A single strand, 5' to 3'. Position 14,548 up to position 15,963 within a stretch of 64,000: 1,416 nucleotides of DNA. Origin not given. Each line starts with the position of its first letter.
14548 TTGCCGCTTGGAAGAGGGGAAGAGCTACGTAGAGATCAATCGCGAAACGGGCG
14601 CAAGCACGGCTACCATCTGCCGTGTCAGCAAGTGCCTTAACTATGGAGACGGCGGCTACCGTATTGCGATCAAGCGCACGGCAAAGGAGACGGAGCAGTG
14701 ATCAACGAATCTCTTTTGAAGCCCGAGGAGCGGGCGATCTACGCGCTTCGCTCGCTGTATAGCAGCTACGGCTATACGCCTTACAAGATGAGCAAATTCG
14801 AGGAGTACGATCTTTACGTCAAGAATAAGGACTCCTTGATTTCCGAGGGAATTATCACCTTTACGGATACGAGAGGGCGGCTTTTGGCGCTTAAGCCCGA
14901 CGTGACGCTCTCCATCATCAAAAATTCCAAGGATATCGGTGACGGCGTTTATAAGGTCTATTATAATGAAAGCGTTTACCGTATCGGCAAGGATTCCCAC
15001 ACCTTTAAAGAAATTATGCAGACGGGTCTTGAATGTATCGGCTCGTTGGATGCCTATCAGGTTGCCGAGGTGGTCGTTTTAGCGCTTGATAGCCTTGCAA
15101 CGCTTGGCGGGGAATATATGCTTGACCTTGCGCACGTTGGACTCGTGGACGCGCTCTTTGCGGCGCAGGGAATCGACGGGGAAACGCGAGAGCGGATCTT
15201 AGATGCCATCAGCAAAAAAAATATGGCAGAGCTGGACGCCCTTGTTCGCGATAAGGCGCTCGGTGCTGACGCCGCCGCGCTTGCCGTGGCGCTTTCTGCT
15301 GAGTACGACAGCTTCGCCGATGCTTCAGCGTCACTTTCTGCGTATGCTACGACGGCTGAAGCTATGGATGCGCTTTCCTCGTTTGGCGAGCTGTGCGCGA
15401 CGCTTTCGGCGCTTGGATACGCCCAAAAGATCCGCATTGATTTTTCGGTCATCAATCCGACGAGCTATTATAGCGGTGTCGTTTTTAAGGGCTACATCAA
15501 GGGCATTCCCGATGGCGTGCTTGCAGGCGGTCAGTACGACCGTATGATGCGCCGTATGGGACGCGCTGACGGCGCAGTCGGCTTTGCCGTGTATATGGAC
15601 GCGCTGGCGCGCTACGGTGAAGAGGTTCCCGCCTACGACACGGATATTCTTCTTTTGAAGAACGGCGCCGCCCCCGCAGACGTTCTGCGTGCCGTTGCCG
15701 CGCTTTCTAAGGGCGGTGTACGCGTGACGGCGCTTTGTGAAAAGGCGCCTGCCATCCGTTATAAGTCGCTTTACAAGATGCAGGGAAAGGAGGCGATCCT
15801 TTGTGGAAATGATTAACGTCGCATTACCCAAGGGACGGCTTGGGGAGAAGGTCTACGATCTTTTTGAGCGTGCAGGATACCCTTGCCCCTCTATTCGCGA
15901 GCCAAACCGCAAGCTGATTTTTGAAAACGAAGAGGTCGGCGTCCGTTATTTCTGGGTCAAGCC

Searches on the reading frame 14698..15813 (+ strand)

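Call 57: search_protein_families(library=pfam, proteins=[window:14698-15813:+], max_evalue=0.00001)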
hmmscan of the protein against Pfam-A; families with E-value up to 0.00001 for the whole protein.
window:14698-15813:+ (372 aa): 1 family
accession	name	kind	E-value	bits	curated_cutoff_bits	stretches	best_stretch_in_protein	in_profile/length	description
PF13393.11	tRNA-synt_His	-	7.7e-53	180.2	25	1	11-303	14-308/308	Histidyl-tRNA synthetase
